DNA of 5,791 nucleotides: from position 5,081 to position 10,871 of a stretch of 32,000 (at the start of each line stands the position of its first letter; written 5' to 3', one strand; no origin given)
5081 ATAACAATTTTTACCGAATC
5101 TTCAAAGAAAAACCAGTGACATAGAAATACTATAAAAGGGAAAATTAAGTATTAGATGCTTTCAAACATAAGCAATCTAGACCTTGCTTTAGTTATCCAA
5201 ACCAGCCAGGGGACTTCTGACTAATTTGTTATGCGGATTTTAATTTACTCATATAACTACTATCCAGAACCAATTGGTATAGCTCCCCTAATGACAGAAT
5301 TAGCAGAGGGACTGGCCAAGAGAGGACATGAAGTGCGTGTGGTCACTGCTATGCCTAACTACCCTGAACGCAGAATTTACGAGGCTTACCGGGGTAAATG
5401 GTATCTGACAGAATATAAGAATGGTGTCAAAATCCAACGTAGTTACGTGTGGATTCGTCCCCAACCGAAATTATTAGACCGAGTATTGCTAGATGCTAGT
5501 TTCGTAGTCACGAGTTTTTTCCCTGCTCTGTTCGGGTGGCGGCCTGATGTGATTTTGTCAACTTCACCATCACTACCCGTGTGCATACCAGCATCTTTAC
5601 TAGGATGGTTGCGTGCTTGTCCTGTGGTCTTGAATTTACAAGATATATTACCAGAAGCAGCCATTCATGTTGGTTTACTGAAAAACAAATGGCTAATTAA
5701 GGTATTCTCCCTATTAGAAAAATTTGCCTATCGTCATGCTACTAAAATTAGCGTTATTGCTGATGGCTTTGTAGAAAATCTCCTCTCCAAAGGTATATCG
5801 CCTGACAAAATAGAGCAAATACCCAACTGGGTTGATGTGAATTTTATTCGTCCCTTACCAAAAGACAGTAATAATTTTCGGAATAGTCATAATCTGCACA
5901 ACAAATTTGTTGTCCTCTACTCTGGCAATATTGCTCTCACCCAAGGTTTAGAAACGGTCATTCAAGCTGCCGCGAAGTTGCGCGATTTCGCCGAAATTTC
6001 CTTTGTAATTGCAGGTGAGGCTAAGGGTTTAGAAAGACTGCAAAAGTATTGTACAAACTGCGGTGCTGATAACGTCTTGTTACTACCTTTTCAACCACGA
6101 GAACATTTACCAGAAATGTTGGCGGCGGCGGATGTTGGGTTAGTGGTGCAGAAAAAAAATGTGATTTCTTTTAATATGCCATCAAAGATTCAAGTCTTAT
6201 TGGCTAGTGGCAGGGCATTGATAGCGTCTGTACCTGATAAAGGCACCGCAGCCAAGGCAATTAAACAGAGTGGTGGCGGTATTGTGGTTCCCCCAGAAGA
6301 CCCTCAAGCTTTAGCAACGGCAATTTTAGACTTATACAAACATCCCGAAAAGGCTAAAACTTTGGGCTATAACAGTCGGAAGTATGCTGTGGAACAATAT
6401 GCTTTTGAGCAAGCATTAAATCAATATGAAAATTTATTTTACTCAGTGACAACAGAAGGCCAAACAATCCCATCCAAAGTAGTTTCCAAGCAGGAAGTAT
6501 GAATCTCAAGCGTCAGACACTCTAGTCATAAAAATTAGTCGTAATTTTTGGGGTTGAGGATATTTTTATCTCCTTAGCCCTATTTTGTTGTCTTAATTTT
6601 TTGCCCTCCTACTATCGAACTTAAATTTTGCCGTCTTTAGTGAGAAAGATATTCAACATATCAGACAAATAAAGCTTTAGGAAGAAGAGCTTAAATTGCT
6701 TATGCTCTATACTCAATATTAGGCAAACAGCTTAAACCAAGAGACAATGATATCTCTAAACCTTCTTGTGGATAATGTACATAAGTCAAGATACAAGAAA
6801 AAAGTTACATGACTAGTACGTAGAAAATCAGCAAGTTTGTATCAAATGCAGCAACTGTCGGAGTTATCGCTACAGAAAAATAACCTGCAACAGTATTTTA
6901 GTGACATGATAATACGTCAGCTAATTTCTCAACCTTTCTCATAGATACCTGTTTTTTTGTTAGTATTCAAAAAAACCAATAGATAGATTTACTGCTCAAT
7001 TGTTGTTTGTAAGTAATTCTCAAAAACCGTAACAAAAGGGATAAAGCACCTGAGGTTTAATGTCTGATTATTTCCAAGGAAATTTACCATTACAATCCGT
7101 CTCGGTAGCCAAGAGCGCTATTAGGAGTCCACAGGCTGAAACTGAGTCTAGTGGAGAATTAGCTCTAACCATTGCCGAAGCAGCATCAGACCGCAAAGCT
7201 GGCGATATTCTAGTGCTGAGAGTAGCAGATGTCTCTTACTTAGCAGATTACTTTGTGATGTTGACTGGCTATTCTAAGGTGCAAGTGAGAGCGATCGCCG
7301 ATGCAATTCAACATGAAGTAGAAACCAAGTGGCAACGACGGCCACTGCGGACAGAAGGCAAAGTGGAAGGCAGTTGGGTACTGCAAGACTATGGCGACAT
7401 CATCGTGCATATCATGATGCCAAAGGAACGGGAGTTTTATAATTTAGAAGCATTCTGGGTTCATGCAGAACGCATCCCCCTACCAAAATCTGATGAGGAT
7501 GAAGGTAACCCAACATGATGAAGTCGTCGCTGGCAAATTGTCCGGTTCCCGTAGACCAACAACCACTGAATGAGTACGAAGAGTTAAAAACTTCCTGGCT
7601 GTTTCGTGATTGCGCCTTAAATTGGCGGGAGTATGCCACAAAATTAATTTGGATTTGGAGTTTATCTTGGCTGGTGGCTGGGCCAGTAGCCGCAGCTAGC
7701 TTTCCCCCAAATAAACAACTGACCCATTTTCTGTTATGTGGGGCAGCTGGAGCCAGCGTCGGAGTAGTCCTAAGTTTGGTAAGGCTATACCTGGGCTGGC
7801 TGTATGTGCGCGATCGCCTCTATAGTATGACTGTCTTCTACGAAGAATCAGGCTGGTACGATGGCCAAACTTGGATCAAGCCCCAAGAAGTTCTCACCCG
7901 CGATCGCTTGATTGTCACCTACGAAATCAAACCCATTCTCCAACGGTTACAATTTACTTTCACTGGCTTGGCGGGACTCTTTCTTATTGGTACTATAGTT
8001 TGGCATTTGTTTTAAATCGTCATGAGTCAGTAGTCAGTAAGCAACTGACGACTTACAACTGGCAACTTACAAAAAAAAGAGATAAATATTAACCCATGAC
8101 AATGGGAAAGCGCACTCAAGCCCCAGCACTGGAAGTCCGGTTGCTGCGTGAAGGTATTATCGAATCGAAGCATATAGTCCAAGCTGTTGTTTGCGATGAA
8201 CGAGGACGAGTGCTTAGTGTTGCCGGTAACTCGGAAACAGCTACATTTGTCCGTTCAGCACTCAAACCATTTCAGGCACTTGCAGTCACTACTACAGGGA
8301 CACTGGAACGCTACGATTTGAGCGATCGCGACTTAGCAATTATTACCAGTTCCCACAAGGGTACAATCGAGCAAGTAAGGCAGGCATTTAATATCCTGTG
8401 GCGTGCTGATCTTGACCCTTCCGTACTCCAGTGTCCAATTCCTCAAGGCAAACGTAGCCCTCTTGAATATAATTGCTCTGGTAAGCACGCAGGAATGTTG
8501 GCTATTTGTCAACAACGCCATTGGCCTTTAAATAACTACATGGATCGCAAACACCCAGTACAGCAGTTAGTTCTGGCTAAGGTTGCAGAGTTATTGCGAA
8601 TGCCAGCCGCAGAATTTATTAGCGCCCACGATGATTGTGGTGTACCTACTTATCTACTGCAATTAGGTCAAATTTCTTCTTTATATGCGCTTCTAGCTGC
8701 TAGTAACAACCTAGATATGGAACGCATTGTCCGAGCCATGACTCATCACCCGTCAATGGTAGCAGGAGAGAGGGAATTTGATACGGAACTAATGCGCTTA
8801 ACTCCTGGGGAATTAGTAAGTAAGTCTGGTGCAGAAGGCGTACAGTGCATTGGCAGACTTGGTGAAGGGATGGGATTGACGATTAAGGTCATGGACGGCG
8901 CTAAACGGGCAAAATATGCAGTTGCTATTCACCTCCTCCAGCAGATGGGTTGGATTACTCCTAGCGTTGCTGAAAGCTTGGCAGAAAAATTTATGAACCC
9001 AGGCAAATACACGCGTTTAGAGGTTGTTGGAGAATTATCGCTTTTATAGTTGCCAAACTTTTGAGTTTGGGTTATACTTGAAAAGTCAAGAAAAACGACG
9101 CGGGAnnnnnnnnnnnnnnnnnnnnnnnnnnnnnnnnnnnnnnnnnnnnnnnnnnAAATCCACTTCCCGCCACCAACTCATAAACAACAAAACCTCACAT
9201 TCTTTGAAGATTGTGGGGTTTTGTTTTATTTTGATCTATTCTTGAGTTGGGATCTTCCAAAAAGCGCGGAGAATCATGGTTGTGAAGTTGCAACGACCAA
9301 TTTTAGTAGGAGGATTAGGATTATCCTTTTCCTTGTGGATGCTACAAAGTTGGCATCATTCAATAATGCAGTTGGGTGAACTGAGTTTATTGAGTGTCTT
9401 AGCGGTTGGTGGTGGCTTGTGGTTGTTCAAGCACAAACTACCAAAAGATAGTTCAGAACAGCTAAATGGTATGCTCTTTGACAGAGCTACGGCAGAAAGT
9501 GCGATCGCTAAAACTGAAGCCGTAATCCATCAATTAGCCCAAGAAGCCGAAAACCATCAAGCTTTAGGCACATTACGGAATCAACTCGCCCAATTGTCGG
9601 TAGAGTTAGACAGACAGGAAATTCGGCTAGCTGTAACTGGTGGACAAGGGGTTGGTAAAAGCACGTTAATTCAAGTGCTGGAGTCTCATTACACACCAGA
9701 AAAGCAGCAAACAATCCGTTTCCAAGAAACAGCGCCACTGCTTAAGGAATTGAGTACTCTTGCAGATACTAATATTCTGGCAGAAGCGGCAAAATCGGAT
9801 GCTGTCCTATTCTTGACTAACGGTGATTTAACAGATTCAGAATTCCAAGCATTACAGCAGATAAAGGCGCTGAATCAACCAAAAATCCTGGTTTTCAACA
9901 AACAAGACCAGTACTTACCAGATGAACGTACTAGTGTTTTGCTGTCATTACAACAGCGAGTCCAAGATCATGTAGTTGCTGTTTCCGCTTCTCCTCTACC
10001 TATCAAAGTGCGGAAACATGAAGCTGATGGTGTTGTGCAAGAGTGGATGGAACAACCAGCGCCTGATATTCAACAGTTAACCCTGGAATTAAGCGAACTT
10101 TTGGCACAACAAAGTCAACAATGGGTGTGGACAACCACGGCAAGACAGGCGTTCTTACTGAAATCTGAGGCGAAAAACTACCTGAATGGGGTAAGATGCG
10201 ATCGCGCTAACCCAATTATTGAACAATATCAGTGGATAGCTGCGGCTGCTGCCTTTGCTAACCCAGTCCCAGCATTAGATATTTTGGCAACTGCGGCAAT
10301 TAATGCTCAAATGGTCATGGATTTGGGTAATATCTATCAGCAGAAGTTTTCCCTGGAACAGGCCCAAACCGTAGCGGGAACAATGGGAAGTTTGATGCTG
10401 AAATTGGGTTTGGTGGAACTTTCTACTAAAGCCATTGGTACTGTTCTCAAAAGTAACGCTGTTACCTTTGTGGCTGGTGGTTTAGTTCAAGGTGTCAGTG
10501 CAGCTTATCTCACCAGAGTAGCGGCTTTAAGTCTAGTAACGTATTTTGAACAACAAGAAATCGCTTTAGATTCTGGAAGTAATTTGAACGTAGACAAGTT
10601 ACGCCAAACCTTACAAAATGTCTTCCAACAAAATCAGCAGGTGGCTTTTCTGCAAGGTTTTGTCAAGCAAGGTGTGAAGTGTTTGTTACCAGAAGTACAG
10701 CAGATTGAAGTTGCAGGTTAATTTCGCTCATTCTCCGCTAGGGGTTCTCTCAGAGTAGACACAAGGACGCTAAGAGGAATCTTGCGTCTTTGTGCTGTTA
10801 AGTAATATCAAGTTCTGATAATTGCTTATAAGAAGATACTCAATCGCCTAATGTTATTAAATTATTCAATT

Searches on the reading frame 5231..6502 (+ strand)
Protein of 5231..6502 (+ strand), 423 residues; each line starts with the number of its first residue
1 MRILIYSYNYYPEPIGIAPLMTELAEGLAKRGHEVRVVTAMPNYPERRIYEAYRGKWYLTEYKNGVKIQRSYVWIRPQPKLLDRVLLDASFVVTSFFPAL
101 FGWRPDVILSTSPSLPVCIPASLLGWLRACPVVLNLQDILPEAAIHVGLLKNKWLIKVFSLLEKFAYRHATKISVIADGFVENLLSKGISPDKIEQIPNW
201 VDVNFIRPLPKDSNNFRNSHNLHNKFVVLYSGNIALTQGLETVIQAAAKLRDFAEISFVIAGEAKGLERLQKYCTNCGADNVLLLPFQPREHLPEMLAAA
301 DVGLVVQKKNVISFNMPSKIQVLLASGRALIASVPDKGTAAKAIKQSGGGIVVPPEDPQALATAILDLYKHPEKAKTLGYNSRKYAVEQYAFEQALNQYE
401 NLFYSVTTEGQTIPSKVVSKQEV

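Call 67: search_protein_families(library=pfam, proteins=[window:5231-6502:+], max_evalue=0.0001)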
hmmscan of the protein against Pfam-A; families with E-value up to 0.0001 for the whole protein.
window:5231-6502:+ (423 aa): 4 families
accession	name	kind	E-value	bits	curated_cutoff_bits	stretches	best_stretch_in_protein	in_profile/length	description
PF13579.12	Glyco_trans_4_4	-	2.5e-22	80.4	29.7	1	16-200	2-158/158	Glycosyl transferase 4-like domain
PF00534.26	Glycos_transf_1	-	4e-21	75.7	26.4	1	214-384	3-171/172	Glycosyl transferases group 1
PF13439.12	Glyco_transf_4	-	3.2e-15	57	28.5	1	16-204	3-169/170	Glycosyltransferase Family 4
PF13692.12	Glyco_trans_1_4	-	9.7e-15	55.5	27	1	226-370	2-141/142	Glycosyl transferases group 1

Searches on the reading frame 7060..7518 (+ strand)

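Call 67: search_protein_families(library=pfam, proteins=[window:7060-7518:+], max_evalue=0.0001)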
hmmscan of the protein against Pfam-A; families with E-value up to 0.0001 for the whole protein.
window:7060-7518:+ (152 aa): 1 family
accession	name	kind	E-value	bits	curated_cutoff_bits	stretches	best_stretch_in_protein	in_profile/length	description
PF02410.21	RsfS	-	3.4e-32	111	21.6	1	37-133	2-98/98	Ribosomal silencing factor during starvation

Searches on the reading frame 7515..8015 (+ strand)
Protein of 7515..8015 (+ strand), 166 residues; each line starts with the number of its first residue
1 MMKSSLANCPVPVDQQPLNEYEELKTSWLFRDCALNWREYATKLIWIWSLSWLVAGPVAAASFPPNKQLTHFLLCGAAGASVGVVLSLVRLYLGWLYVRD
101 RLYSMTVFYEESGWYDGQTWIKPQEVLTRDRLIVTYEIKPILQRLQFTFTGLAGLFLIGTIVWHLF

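Call 67: search_protein_families(library=pfam, proteins=[window:7515-8015:+], max_evalue=0.0001)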
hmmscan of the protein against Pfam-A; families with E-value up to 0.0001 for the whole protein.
window:7515-8015:+ (166 aa): 1 family
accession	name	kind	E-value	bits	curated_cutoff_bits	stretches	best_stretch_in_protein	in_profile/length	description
PF06799.16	CGLD27-like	-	2.4e-66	222.6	25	1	9-149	1-141/143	Conserved in the green lineage and diatoms 27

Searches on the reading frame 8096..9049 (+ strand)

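Call 67: search_protein_families(library=pfam, proteins=[window:8096-9049:+], max_evalue=0.0001)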
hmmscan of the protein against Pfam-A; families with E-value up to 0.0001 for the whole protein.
window:8096-9049:+ (317 aa): 1 family
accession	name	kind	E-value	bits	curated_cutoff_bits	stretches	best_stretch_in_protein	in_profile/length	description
PF06089.17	Asparaginase_II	-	1.2e-116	389.6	25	1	14-315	1-321/322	L-asparaginase II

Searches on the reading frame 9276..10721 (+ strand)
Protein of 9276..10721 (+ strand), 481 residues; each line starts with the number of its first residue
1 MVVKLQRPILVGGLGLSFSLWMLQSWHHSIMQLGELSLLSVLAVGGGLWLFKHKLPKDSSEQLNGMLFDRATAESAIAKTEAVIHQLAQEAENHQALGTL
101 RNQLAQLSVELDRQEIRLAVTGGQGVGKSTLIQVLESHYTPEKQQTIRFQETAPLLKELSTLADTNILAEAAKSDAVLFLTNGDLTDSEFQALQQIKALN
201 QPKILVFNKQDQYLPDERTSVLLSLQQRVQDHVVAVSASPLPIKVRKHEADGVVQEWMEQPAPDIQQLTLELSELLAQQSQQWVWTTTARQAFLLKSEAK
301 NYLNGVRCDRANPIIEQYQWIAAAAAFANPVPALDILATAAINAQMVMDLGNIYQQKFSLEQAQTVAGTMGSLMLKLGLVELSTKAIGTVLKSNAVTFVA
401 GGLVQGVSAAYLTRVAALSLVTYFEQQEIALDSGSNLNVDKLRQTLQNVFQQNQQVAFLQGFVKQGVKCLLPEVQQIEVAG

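Call 67: search_protein_families(library=pfam, proteins=[window:9276-10721:+], max_evalue=0.0001)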
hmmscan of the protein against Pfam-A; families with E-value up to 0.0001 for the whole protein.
window:9276-10721:+ (481 aa): 2 families
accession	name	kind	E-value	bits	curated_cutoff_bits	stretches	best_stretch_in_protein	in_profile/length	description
PF05128.17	DUF697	-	1.8e-42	145.3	27.7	1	291-454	2-161/162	Domain of unknown function (DUF697)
PF25201.1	nSTAND6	-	5.7e-05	23.6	27.7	0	104-152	8-55/148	Novel STAND NTPase 6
